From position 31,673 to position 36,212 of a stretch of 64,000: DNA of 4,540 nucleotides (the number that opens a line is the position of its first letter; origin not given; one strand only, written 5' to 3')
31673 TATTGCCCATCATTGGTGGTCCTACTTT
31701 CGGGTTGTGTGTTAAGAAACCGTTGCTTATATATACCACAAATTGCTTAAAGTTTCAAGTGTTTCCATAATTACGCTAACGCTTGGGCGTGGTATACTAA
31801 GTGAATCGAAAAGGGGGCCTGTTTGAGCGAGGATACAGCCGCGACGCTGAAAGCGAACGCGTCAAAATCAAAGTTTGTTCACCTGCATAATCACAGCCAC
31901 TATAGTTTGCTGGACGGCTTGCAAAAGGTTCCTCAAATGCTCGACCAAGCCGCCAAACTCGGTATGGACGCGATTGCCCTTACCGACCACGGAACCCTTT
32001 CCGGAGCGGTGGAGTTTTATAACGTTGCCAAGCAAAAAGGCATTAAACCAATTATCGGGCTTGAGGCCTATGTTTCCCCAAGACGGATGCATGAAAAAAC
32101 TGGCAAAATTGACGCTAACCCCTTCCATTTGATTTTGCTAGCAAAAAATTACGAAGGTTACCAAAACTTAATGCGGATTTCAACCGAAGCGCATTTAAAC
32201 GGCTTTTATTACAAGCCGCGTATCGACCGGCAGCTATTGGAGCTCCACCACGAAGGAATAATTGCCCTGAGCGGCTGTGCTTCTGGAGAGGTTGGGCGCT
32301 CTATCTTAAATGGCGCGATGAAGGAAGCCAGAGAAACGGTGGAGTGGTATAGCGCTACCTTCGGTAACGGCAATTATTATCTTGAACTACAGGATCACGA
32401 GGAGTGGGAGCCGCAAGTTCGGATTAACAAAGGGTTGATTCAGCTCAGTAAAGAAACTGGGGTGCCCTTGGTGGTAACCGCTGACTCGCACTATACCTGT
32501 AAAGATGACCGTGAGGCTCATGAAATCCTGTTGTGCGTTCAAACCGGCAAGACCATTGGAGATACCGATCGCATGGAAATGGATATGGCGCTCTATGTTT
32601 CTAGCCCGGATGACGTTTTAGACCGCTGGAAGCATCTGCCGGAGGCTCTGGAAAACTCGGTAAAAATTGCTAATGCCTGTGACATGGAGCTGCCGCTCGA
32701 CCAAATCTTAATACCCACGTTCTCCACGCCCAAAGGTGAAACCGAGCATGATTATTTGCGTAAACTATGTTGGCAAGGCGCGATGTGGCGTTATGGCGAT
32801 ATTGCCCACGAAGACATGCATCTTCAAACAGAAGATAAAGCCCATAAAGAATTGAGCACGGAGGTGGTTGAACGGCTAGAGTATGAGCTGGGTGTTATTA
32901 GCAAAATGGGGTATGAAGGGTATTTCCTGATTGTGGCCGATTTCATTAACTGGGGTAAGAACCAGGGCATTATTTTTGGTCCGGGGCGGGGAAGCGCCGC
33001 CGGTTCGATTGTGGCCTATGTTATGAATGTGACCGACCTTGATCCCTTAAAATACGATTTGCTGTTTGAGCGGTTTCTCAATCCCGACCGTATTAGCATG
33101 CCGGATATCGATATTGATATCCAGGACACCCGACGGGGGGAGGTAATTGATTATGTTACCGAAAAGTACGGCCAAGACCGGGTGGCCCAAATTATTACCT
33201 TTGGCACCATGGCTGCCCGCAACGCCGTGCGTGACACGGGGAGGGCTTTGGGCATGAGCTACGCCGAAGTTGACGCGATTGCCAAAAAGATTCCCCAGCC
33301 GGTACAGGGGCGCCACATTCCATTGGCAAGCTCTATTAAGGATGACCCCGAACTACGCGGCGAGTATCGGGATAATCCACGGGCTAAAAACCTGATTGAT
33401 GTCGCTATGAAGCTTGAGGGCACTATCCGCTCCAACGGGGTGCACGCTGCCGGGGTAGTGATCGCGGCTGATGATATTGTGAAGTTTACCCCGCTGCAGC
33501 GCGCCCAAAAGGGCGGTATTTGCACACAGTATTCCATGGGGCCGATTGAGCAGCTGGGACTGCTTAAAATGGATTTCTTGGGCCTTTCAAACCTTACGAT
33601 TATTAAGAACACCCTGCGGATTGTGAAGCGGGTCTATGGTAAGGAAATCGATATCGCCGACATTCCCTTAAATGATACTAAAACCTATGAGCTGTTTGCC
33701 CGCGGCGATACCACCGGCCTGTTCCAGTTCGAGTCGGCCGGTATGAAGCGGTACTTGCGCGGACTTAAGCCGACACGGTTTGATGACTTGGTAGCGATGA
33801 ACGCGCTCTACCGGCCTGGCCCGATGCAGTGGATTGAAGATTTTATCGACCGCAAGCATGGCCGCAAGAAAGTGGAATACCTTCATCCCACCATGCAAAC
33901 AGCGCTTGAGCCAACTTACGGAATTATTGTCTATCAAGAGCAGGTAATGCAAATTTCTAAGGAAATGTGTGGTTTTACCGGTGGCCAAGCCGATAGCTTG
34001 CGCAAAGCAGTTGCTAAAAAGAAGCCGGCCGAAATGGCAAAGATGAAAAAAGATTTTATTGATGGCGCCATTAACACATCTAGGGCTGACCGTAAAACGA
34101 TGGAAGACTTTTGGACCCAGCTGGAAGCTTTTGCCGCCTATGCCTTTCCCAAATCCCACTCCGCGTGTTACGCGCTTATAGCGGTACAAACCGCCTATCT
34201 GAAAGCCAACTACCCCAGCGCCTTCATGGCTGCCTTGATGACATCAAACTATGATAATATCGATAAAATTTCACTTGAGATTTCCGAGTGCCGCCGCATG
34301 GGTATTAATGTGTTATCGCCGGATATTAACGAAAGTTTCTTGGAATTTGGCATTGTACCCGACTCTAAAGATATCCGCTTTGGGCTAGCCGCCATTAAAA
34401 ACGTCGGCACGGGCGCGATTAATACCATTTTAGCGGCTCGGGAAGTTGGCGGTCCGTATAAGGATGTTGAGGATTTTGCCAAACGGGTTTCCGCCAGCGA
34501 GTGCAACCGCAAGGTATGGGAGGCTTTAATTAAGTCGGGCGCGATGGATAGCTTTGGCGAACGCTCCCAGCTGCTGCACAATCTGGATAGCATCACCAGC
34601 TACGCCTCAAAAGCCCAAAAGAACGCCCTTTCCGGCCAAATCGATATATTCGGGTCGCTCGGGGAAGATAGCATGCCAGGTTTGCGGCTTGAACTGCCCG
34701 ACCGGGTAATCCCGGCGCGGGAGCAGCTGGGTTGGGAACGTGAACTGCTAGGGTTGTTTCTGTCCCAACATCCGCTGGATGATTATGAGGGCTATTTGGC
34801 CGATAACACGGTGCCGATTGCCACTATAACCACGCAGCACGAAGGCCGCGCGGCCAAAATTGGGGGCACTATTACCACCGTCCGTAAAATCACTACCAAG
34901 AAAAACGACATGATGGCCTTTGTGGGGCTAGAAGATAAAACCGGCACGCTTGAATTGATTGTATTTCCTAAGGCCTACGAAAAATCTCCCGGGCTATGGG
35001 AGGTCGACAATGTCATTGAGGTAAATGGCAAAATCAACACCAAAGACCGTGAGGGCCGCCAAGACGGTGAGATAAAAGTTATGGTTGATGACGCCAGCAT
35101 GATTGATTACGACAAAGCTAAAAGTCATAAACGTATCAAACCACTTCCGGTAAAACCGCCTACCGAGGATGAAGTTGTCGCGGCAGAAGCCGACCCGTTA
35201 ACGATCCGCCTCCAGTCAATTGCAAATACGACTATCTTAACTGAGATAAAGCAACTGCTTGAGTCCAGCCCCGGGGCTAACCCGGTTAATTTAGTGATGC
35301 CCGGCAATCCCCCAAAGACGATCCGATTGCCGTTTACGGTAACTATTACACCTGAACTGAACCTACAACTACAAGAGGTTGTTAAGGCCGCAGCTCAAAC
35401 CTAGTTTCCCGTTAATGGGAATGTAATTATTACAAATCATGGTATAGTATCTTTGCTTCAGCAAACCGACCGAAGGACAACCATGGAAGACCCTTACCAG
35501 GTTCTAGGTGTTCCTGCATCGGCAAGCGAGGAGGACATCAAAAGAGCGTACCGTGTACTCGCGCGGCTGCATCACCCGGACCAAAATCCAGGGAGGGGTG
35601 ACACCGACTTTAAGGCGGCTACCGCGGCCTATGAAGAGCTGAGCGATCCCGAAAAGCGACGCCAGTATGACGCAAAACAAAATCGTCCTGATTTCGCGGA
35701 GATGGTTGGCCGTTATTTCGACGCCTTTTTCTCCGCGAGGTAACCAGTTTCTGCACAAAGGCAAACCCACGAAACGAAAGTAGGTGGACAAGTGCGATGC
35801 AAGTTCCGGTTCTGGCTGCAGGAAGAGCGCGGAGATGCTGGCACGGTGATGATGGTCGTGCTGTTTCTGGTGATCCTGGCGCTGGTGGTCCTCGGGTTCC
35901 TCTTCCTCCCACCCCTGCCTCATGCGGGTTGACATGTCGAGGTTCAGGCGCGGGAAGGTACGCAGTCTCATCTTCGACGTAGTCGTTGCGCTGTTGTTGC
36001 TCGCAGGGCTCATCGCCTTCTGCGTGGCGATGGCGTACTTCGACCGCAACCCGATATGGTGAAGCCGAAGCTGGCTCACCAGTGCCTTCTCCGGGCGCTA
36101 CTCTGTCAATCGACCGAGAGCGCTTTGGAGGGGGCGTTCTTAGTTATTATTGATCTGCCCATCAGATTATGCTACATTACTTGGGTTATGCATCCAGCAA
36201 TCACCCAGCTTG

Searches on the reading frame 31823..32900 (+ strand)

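Call 11: find_related_loci(query=window:31823-32900:+, collection=genome_contigs, flank=8000)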
Query window:31823-32900:+ (359 aa) in genome_contigs; peptide patterns used: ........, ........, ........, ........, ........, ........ (x = any residue, [..] = any of these).
327 stretches matched a pattern; 306 encode a relative of the query (tblastn E <= 1e-3); the best 80 are kept; 80 distinct loci.
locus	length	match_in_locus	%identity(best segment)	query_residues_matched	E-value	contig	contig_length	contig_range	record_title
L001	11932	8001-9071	80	3-359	0e+0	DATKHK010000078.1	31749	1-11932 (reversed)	MAG TPA_asm: Candidatus Saccharimonadales bacterium isolate SMAG_U14575 k141_187654, whole genome shotgun sequence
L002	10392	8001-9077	78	1-359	0e+0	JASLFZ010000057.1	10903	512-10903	MAG: Candidatus Saccharimonadales bacterium isolate SHSU.bins.393 k141_4524802, whole genome shotgun sequence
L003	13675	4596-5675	74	1-359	0e+0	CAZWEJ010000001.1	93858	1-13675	MAG TPA_asm: uncultured Candidatus Saccharimonadales bacterium isolate SRP133034_co1_271 genome assembly, contig: NODE_9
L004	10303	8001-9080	72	1-359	0e+0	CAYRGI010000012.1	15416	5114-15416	MAG TPA_asm: uncultured Candidatus Saccharimonadales bacterium isolate SRP278252_co2_156 genome assembly, contig: NODE_7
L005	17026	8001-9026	74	18-359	0e+0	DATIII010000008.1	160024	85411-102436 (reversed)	MAG TPA_asm: Candidatus Saccharimonadales bacterium isolate SMAG_U15661 k141_744702, whole genome shotgun sequence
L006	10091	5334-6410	70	1-359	2e-179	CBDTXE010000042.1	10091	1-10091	MAG TPA_asm: uncultured bacterium isolate ERR2431955_concoct_30 genome assembly, contig: ERZ23878311.4610, whole genome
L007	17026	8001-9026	72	18-359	6e-177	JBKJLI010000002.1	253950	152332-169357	MAG: Candidatus Saccharimonadia bacterium isolate ant_bin.277 S1Ck117_1253219_flag_0_multi_19.9985_len_253950, whole gen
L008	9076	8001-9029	67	17-359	1e-160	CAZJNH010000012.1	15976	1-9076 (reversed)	MAG TPA_asm: uncultured Candidatus Saccharibacteria bacterium isolate SRP200132_co1_169 genome assembly, contig: NODE_63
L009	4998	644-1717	59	4-359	6e-142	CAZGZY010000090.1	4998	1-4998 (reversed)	MAG TPA_asm: uncultured Candidatus Saccharimonadales bacterium isolate SRP200132_co1_597 genome assembly, contig: NODE_3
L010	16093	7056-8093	62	16-359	5e-144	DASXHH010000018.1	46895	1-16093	MAG TPA_asm: Candidatus Saccharimonadia bacterium isolate SMAG_U5188 k141_4230943, whole genome shotgun sequence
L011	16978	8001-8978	47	18-359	4e-107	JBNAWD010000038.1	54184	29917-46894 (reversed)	MAG: Minisyncoccia bacterium isolate Kamch4342-D-MF-055 bin11.fa-38, whole genome shotgun sequence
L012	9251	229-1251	49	17-359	3e-105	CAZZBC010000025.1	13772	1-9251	MAG TPA_asm: uncultured Gammaproteobacteria bacterium isolate binchicken_co232_117 genome assembly, contig: NODE_8762_le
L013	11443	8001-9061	64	3-359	2e-115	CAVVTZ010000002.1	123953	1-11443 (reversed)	MAG: uncultured Gemmatimonadaceae bacterium isolate MFD04428.bin.2.87 genome assembly, contig: contig_115960, whole geno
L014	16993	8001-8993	48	18-359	1e-104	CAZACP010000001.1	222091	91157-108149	MAG TPA_asm: uncultured Candidatus Saccharibacteria bacterium isolate SRP135725_co1_375 genome assembly, contig: NODE_9_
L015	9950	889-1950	46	16-359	4e-104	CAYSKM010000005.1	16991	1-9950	MAG TPA_asm: uncultured Candidatus Saccharibacteria bacterium isolate SRP192927_co5_965 genome assembly, contig: NODE_46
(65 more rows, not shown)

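Call 51: find_related_loci(query=window:31823-32900:+, collection=metagenome_contigs, flank=4000)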
Query window:31823-32900:+ (359 aa) in metagenome_contigs; peptide patterns used: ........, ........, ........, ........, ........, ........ (x = any residue, [..] = any of these).
368 stretches matched a pattern; 293 encode a relative of the query (tblastn E <= 1e-3); the best 80 are kept; 80 distinct loci.
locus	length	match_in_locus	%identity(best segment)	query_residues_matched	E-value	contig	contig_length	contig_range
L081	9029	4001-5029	82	17-359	0e+0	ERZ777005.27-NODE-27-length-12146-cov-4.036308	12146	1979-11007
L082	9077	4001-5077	77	1-359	0e+0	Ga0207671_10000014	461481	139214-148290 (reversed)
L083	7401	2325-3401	78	1-359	0e+0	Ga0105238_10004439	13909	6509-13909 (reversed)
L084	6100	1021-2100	74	1-359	0e+0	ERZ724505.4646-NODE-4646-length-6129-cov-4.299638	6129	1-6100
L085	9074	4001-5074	74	2-359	0e+0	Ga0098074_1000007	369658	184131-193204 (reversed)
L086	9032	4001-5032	64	18-359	2e-155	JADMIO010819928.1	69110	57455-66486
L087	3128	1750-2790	62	13-359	2e-160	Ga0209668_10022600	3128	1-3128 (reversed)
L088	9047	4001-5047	61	13-359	3e-142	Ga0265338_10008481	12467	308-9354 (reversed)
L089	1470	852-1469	87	1-206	1e-124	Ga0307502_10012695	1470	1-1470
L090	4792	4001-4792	65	7-268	3e-113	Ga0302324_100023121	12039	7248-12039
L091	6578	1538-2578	47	16-359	8e-104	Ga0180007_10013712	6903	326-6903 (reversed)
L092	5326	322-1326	46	10-359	1e-101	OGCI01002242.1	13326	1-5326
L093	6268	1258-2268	45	9-359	9e-101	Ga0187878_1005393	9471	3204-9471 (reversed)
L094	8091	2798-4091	46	7-359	2e-100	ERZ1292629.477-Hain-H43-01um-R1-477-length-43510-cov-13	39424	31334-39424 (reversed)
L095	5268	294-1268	46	17-359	4e-100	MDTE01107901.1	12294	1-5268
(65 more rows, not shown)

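Call 56: search_protein_families(library=pfam, proteins=[L088:3172-3831:-], max_evalue=0.1)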
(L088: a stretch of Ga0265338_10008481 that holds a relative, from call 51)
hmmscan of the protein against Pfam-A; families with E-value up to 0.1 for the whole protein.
L088:3172-3831:- (219 aa): 0 families

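Call 65: search_protein_families(library=ncbifam, proteins=[L088:3172-3831:-, L013:7399-7833:-, L006:4879-5220:-], max_evalue=0.1)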
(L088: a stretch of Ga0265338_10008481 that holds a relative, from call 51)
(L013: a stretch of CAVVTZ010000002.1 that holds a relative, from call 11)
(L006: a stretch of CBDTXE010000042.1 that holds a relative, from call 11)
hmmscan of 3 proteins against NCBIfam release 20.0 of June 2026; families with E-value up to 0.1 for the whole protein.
L088:3172-3831:- (219 aa): 0 families

L013:7399-7833:- (144 aa): 0 families

L006:4879-5220:- (113 aa): 0 families

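Call 66: find_homologous_proteins(query=L013:7399-7833:-, max_evalue=0.001)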
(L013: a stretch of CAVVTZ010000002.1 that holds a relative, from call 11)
Query L013:7399-7833:- (144 aa): 1 proteins with E <= 0.001 among 18 candidates.
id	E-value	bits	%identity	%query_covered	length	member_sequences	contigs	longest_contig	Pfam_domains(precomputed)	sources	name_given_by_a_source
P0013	7.2e-94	329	100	100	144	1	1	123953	-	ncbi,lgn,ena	-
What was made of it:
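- Tried and rejected: The L013 cargo is itself a singleton (call 66).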

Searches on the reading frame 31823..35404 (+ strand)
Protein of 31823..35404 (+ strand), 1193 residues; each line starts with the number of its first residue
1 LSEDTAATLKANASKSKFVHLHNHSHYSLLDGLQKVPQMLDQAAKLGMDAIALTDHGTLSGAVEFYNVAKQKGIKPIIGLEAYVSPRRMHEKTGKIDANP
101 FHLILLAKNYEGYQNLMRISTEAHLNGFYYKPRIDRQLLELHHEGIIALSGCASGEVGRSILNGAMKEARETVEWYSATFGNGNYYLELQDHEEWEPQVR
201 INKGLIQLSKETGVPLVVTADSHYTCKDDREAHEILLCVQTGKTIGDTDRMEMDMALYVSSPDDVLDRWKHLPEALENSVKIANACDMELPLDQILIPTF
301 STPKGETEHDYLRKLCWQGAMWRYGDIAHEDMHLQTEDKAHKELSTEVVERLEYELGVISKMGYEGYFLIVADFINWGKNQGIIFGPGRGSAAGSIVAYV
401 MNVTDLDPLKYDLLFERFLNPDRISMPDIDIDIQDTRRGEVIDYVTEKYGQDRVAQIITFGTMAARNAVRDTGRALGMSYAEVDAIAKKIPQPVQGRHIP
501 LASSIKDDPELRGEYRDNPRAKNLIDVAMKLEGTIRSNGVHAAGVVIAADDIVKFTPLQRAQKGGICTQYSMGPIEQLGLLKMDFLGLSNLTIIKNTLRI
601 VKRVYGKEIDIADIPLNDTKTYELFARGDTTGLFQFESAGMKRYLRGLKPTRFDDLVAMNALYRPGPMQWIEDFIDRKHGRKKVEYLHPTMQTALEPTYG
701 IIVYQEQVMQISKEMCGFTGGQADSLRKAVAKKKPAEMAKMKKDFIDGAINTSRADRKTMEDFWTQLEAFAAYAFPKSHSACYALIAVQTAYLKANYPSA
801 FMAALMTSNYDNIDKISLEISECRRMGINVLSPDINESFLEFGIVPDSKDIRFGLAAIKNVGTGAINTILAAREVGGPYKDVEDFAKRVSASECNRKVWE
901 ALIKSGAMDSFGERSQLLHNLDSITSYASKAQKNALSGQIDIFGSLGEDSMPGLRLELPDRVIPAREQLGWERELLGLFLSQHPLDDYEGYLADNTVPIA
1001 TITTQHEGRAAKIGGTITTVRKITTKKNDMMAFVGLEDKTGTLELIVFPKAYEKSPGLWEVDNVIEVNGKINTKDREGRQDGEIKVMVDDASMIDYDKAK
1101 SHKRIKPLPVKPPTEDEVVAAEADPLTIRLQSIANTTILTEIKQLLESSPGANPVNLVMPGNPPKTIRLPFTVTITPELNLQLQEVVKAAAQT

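Call 88: find_encoding_contigs(protein=window:31823-35404:+, flank=3000, max_places=10)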
Protein window:31823-35404:+ (1193 aa): no gene with exactly this product is on record in the collection.

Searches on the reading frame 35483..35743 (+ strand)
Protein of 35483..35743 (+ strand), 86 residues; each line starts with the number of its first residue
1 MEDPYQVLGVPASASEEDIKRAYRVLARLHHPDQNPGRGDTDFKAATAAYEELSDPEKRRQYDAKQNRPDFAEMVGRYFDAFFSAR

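Call 56: search_protein_families(library=pfam, proteins=[window:35483-35743:+], max_evalue=0.1)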
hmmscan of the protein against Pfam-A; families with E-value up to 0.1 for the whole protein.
window:35483-35743:+ (86 aa): 1 family
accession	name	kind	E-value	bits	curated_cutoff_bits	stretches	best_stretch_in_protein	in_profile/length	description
PF00226.36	DnaJ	-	5.8e-22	78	27.8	1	3-63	1-63/63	DnaJ domain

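Call 84: search_dna_similar(query=window:35483-35743:+, collection=phages, mode=protein, max_evalue=0.001, max_rows=12)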
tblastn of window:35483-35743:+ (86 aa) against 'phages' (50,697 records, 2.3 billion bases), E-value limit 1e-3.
Records with a match: 70; places in all: 74; records where one place covers at least 80% of the query: 5.
Best place of each record, by identity: <60% 70.
By first word of the organism name: Prevotella 15; Pseudomonas 12; uncultured 9; Bacteriophage 6; Acinetobacter 4; Tetrasphaera 2; Listeria 2; Agrobacterium 2; Salmonella 2; Brevundimonas 2; and 12 more.
By host as written in the record: - 23; Prevotella sp. 15; Pseudomonas aeruginosa PAO1 5; Pseudomonas aeruginosa 4; Tetrasphaera jenkinsii 2; Listeria monocytogenes 2; Agrobacterium tumefaciens C58 2; Brevundimonas pondensis LVF1 2; and 13 more.
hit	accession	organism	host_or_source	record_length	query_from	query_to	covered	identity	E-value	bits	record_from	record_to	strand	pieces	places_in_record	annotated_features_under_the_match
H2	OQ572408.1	Pseudomonas phage Y6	Pseudomonas aeruginosa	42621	3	63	71%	55.6%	3e-11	63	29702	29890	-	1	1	record has no annotation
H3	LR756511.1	uncultured phage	metagenomic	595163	3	83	94%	41.0%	6e-11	62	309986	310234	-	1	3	record has no annotation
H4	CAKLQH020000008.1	Acinetobacter phage MD-2021a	not known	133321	3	63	71%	54.0%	2e-12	66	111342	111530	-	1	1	dnaJ: chaperone protein DnaJ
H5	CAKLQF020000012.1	Acinetobacter phage MD-2021a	not known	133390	3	63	71%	54.0%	2e-12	66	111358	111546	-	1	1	dnaJ: chaperone protein DnaJ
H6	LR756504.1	uncultured phage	metagenomic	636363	2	71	81%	46.5%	1e-10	61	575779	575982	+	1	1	record has no annotation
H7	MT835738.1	Bacteriophage sp.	human fecal samples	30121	2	63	72%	50.8%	1e-8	55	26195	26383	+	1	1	record has no annotation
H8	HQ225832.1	Tetrasphaera phage TJE1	Tetrasphaera jenkinsii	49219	1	63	73%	49.2%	3e-9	57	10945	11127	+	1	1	hypothetical protein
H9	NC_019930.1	Tetrasphaera phage TJE1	Tetrasphaera jenkinsii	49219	1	63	73%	49.2%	3e-9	57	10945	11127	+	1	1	hypothetical protein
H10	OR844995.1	Staphylococcus phage SA 1306 Kay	Staphylococcus aureus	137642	3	63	71%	50.0%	1e-9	58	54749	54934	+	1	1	record has no annotation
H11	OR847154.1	Listeria phage LM 4-11-1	Listeria monocytogenes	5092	3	63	71%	50.0%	1e-9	58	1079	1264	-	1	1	record has no annotation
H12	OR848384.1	Listeria phage LM 4-14-1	Listeria monocytogenes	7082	3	63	71%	50.0%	1e-9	58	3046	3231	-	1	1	record has no annotation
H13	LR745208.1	uncultured phage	metagenomic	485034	1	78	91%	38.8%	5e-7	50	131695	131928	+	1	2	record has no annotation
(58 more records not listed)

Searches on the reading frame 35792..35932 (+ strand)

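Call 56: search_protein_families(library=pfam, proteins=[window:35792-35932:+], max_evalue=0.1)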
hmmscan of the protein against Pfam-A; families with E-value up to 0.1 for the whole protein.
window:35792-35932:+ (46 aa): 1 family
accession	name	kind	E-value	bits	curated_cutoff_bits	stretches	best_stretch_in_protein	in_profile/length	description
PF16982.10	Flp1_like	-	0.00093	19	33.5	1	8-34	2-27/49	Putative Flagellin, Flp1-like, domain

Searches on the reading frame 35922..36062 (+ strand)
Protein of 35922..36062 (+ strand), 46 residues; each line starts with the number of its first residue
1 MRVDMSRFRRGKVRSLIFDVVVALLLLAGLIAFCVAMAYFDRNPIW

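Call 56: search_protein_families(library=pfam, proteins=[window:35922-36062:+], max_evalue=0.1)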
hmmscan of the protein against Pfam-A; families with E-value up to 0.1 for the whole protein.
window:35922-36062:+ (46 aa): 2 families
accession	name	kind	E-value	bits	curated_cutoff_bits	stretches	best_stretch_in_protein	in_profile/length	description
PF12555.13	SteA-like_C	-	0.028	14.9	26.4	1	22-38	16-32/52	SteA-like C-terminal domain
PF14979.11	TMEM52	-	0.03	14.7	26.4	1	20-42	17-39/132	Transmembrane 52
